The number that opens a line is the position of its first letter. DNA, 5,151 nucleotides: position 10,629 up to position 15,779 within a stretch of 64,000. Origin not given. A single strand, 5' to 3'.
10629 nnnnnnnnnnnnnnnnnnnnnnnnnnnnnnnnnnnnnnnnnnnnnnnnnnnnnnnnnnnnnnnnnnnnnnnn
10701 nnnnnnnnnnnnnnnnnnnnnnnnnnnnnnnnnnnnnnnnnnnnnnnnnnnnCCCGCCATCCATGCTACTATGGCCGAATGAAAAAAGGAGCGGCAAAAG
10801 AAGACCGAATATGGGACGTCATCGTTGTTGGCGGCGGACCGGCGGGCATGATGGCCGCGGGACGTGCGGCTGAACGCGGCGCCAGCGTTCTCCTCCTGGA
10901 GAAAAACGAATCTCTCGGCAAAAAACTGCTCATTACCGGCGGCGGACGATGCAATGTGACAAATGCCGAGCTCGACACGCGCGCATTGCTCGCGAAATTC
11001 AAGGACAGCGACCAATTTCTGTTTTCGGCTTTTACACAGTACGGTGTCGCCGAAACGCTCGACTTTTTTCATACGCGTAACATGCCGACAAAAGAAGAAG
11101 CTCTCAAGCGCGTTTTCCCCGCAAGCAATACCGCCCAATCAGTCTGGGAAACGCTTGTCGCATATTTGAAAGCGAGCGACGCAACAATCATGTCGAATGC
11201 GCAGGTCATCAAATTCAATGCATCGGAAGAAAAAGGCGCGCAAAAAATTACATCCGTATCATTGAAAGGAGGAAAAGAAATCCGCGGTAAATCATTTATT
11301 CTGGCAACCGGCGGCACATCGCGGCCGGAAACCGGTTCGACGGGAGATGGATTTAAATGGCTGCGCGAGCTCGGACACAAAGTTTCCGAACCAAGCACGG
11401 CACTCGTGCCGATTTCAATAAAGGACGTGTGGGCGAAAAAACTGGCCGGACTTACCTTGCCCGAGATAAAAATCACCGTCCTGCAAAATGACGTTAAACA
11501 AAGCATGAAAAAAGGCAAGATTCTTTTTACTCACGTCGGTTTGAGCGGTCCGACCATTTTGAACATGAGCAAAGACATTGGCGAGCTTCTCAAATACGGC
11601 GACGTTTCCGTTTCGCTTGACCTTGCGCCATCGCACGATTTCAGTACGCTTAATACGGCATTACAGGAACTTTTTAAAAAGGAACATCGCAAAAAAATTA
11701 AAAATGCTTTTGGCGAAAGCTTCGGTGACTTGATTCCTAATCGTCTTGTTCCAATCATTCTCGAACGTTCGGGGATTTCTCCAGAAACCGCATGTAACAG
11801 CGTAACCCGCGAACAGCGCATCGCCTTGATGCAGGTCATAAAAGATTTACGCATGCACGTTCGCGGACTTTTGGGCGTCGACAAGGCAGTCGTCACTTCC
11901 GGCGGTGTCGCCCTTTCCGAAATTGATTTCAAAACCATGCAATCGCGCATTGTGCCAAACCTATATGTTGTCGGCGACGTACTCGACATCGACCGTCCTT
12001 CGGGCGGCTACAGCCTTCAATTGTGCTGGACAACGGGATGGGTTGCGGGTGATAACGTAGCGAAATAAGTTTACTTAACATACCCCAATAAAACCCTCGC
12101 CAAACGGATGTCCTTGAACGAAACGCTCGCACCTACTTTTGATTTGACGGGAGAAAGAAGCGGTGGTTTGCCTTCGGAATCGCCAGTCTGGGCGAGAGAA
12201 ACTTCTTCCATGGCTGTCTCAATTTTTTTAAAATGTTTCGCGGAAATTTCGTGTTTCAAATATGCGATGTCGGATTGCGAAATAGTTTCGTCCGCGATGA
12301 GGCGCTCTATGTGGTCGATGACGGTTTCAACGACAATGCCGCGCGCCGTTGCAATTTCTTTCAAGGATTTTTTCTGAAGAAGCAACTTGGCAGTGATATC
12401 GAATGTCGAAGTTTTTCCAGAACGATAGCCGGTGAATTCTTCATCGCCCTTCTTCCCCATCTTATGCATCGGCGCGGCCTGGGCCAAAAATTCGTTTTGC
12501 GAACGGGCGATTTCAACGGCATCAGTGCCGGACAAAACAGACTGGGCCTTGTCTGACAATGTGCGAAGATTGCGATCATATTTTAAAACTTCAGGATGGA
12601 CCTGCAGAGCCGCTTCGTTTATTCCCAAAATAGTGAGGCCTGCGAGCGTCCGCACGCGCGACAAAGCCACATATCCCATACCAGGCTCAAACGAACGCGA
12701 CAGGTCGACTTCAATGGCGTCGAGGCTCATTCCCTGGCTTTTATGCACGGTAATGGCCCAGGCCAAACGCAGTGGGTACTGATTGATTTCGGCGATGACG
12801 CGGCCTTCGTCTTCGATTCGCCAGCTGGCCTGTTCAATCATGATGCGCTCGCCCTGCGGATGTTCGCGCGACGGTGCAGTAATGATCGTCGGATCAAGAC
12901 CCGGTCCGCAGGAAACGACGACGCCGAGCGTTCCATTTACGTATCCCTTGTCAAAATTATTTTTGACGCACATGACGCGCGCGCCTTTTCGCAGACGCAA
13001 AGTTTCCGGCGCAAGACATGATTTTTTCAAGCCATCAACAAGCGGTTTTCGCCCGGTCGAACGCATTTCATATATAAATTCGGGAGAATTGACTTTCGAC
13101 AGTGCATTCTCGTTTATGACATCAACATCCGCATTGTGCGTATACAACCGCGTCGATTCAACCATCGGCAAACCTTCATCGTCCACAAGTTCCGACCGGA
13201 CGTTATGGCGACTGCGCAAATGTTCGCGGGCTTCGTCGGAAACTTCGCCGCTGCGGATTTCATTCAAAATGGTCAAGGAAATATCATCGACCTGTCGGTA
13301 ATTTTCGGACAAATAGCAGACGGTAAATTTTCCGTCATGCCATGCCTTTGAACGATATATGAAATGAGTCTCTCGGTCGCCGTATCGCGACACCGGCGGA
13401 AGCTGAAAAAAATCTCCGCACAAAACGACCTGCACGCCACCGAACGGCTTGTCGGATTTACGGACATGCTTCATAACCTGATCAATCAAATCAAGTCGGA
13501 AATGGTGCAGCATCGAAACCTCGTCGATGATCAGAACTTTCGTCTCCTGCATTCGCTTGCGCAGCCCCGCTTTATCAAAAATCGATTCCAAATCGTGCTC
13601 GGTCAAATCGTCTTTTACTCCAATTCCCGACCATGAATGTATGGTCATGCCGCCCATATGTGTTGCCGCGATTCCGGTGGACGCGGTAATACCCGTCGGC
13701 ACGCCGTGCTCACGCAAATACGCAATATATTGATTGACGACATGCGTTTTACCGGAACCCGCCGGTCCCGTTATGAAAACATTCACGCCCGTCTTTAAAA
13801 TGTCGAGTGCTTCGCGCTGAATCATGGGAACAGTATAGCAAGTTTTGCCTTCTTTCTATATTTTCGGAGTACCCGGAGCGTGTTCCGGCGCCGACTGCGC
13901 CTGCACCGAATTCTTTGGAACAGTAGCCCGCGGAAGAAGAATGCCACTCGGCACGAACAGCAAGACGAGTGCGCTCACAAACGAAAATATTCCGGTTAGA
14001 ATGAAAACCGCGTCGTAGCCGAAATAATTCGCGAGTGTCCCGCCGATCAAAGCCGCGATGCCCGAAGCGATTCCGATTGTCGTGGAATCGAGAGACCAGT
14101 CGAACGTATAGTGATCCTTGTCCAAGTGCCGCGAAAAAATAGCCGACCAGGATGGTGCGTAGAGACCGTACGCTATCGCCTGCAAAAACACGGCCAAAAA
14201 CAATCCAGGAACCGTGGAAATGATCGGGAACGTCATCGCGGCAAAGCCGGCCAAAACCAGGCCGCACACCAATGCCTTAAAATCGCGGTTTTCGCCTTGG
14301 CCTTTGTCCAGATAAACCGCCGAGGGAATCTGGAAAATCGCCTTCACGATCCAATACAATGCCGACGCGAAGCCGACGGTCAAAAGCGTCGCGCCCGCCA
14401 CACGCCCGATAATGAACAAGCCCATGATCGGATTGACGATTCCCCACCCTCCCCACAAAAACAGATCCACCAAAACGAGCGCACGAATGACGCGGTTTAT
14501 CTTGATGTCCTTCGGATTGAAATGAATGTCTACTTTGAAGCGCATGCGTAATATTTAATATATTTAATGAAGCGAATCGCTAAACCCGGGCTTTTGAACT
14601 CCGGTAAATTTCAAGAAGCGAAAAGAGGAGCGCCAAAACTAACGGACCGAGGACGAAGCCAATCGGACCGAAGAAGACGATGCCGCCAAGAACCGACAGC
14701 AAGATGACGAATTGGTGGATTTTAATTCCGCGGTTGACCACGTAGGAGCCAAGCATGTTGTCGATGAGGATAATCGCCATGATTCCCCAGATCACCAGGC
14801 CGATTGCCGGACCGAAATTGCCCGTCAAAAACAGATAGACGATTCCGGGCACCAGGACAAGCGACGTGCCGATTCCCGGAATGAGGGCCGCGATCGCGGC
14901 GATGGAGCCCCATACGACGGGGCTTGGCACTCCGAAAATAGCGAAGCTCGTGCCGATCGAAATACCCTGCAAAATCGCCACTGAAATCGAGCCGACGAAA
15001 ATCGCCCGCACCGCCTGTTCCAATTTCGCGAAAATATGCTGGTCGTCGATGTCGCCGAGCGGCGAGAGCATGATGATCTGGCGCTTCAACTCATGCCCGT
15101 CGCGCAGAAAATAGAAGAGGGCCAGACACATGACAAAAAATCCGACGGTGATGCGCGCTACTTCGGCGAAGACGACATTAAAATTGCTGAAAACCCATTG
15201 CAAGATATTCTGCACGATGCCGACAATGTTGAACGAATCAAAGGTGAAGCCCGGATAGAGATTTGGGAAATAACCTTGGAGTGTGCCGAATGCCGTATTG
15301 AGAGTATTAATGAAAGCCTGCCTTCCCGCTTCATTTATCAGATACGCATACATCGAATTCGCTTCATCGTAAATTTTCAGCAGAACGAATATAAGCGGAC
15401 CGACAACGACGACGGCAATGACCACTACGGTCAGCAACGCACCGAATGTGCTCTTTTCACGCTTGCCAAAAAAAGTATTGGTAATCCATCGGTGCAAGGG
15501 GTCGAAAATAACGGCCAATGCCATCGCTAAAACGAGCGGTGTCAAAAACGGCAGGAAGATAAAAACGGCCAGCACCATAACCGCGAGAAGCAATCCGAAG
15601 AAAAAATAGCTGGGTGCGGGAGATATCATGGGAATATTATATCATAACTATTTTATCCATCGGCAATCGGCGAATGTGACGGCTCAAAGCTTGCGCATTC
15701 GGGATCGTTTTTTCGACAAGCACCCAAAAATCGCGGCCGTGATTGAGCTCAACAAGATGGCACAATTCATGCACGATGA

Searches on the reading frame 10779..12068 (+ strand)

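Call 38: search_protein_families(library=pfam, proteins=[window:10779-12068:+], max_evalue=0.00001)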
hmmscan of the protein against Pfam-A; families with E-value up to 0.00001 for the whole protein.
window:10779-12068:+ (429 aa): 9 families
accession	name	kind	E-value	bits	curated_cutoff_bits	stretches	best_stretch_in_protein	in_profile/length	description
PF03486.20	HI0933_like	-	3.8e-78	262.8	50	1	13-425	2-243/244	HI0933-like protein Rossmann domain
PF22780.1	HI0933_like_1st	-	1.7e-32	113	27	1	208-372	3-165/165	HI0933-like protein barrel and H2TH domain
PF12831.13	FAD_oxidored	-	2e-15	57.5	27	1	13-178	1-145/416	FAD dependent oxidoreductase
PF00890.30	FAD_binding_2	-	3.8e-13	49.9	20.4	1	13-212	1-226/414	FAD binding domain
PF07992.20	Pyr_redox_2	-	5e-10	39.7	26.1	1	13-183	2-113/291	Pyridine nucleotide-disulphide oxidoreductase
PF01134.28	GIDA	-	6.1e-09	35.8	22.1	0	13-43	1-31/391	Glucose inhibited division protein A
PF01266.30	DAO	-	2.4e-07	31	27.9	1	13-47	1-35/353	FAD dependent oxidoreductase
PF13450.12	NAD_binding_8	-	1.6e-06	28.8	21.9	1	16-47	1-32/68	NAD(P)-binding Rossmann-like domain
PF01494.25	FAD_binding_3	-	4.1e-06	26.7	22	1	13-46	3-36/349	FAD binding domain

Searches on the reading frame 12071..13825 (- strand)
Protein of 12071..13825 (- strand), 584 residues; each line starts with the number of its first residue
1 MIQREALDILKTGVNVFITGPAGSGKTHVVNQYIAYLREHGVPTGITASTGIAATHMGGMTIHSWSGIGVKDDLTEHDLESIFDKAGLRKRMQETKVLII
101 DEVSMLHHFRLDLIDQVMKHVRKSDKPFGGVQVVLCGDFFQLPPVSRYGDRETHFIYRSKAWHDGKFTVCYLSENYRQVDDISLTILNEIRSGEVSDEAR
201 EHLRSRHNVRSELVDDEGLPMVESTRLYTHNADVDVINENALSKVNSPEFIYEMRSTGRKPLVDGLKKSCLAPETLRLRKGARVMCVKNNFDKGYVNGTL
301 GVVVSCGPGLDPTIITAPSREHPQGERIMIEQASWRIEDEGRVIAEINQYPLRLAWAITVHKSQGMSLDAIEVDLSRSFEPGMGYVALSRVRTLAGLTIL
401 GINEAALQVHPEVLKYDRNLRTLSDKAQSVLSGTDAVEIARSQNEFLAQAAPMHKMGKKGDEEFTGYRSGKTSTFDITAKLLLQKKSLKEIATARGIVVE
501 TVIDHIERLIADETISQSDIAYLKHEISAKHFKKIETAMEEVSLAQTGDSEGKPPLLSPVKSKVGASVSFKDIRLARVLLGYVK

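Call 38: search_protein_families(library=pfam, proteins=[window:12071-13825:-], max_evalue=0.00001)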
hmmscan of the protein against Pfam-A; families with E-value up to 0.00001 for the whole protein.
window:12071-13825:- (584 aa): 7 families
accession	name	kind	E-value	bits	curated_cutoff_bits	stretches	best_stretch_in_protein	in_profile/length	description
PF05970.20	PIF1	-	4.4e-41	141.3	25.9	1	11-181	20-192/223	PIF1-like helicase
PF13604.12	AAA_30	-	6.2e-16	59.1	27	1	3-210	6-187/191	AAA domain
PF13245.12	AAA_19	-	2e-15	57.6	25.1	1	3-146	1-133/134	AAA domain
PF14493.12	HTH_40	-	2.6e-14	53.7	27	1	475-577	2-89/89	Helix-turn-helix domain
PF21530.3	Pif1_2B_dom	-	1.6e-08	34.6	23.9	1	265-304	5-45/47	DNA helicase Pif1, 2B domain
PF13401.12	AAA_22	-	6e-07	30.3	27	1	16-137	8-122/130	AAA domain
PF07693.20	KAP_NTPase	-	8.6e-06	25.7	20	0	11-114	18-108/293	KAP family P-loop domain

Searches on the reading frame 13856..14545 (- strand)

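Call 38: search_protein_families(library=pfam, proteins=[window:13856-14545:-], max_evalue=0.00001)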
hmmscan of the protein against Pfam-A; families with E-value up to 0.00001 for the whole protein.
window:13856-14545:- (229 aa): 1 family
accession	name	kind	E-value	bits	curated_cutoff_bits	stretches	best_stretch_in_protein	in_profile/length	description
PF07690.21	MFS_1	-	8.7e-23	81.2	33.4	1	28-203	6-173/347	Major Facilitator Superfamily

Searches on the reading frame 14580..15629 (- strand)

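Call 38: search_protein_families(library=pfam, proteins=[window:14580-15629:-], max_evalue=0.00001)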
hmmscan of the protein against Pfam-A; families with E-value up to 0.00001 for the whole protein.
window:14580-15629:- (349 aa): 1 family
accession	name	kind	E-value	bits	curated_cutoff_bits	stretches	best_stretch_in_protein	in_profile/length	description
PF01594.21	AI-2E_transport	-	1.6e-46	159.5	34.3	1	11-342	4-326/327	AI-2E family transporter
